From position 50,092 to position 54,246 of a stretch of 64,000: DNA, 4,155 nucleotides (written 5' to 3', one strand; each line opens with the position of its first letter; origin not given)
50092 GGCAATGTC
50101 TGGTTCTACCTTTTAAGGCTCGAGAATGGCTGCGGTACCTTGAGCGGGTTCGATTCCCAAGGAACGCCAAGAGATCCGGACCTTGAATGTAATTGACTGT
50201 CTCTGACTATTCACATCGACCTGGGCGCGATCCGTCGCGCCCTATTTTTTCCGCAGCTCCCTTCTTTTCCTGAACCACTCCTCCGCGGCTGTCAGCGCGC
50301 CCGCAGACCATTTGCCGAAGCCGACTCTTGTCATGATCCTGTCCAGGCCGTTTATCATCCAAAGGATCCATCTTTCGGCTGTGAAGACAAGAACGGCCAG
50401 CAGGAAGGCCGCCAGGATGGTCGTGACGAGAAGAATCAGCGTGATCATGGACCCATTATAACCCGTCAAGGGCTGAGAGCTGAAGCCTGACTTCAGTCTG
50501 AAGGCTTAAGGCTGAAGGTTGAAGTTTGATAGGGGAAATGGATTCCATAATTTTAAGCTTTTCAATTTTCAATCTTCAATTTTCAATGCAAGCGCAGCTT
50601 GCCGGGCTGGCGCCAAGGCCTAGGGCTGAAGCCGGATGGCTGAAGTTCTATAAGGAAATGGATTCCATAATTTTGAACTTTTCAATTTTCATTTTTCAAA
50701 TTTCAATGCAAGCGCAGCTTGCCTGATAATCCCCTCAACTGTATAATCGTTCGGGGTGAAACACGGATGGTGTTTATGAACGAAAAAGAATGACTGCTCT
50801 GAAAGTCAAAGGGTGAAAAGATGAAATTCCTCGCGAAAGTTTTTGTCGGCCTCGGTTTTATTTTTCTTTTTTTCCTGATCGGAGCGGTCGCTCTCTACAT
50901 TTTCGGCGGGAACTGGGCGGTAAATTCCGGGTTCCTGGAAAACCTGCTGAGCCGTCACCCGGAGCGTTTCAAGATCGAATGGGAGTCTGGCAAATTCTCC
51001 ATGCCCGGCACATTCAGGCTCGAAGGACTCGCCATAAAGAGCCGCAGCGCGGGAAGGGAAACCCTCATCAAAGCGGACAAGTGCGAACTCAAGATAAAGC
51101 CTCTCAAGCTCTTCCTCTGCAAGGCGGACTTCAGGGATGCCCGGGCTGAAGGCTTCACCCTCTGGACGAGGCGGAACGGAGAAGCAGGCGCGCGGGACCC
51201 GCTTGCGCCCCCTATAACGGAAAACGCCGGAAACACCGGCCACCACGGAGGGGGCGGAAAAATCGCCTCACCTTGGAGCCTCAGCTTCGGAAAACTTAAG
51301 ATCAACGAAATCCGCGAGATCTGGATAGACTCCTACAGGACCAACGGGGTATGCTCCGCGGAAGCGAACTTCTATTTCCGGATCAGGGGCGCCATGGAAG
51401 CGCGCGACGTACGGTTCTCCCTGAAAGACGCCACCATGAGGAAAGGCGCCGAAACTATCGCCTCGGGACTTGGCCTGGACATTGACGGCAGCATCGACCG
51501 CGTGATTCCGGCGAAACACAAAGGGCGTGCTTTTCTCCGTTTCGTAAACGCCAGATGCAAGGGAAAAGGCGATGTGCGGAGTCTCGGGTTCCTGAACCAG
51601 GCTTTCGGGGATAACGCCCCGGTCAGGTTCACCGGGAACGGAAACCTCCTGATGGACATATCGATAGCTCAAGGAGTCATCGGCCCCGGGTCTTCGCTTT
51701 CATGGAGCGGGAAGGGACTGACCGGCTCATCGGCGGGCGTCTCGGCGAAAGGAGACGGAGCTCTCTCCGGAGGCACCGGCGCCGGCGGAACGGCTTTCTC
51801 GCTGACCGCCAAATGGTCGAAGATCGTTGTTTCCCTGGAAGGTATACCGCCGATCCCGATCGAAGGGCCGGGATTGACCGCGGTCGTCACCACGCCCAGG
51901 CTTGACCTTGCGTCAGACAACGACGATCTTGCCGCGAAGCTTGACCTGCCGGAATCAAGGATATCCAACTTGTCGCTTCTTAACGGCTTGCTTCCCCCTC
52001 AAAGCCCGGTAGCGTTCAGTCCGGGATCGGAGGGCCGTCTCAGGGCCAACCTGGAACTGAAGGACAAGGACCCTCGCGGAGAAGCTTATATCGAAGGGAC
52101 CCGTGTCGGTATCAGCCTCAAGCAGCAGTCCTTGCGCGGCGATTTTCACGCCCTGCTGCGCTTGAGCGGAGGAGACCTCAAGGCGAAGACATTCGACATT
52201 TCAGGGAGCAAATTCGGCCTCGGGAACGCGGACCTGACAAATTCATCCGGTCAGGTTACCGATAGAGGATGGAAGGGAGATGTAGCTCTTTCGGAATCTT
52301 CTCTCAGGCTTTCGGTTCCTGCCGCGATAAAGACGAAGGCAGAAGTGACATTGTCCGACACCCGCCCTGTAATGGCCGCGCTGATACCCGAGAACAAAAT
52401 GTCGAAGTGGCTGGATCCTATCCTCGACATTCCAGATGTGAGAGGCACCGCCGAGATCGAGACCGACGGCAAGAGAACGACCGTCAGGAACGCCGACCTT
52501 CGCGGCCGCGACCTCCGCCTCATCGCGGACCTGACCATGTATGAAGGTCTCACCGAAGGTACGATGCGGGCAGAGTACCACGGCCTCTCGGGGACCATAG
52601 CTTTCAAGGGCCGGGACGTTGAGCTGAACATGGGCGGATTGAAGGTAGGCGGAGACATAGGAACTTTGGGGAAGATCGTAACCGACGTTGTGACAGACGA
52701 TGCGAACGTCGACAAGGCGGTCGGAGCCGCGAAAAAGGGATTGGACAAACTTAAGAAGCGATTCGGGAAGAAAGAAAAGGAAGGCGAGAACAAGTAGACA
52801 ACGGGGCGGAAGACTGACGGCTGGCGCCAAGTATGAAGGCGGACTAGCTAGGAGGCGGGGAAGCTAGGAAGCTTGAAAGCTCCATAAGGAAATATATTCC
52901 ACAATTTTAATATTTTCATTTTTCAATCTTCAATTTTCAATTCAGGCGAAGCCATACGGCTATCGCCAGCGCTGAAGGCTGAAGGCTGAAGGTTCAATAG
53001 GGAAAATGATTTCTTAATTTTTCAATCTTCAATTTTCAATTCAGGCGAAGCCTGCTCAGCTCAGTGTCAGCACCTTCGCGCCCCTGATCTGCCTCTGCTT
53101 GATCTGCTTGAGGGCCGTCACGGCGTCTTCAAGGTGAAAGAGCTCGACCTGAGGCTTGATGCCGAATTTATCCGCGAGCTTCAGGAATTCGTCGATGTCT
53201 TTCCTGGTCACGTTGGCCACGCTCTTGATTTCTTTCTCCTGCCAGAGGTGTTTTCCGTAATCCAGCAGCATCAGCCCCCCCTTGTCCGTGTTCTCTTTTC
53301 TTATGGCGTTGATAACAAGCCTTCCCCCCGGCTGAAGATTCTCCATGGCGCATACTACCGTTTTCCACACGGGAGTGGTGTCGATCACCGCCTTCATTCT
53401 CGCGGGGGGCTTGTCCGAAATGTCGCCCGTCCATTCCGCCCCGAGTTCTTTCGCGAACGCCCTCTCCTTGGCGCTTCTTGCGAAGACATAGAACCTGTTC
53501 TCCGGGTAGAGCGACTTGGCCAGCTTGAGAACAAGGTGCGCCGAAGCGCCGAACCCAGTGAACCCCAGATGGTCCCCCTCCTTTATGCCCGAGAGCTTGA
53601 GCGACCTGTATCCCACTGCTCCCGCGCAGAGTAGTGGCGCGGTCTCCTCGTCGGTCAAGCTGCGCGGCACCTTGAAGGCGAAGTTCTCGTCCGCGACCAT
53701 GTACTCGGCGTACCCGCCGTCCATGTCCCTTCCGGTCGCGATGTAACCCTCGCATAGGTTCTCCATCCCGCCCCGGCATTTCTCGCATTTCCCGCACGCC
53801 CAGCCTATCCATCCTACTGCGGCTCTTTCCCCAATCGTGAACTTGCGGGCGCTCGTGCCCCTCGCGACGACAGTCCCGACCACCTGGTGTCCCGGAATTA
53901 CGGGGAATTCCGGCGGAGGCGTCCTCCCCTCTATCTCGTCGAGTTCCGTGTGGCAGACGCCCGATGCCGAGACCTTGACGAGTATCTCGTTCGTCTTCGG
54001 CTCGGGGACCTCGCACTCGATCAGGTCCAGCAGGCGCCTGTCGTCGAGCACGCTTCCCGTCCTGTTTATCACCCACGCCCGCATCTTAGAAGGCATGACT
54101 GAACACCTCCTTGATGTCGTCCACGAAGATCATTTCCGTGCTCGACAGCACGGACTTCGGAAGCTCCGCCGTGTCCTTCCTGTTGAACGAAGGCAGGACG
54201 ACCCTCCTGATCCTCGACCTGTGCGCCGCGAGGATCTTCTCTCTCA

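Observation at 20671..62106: Novel-looking modular AT-rich intergenic repeat family (BOX-like): 8 loci, ~15 units, in a 60% GC genome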

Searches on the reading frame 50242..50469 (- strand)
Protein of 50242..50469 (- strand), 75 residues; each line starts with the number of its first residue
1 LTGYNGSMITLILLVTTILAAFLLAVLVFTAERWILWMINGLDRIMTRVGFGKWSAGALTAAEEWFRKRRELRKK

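Call 75: search_protein_families(library=pfam, proteins=[window:50242-50469:-], max_evalue=0.01)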
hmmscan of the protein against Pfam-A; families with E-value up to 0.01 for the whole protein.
window:50242-50469:- (75 aa): 0 families

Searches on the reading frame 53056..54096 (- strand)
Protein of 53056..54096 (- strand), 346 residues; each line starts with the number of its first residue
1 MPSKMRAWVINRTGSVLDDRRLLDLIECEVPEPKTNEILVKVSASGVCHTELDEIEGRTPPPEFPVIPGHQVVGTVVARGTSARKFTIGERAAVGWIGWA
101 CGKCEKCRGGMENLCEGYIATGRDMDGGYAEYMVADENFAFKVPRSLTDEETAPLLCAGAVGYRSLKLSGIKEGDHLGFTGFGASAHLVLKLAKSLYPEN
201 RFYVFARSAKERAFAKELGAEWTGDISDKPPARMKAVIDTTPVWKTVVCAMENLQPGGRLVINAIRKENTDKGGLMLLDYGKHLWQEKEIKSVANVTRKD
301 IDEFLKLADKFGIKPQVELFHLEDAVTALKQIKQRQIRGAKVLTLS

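Call 23: search_protein_families(library=pfam, proteins=[window:53056-54096:-])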
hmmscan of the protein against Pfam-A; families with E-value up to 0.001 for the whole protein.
window:53056-54096:- (346 aa): 2 families
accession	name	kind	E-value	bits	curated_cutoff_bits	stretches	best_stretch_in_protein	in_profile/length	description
PF08240.17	ADH_N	-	7.8e-27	94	23.5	1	35-144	2-103/104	Alcohol dehydrogenase GroES-like domain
PF00107.32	ADH_zinc_N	-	1.4e-05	25.5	31.8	1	188-308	5-127/129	Zinc-binding dehydrogenase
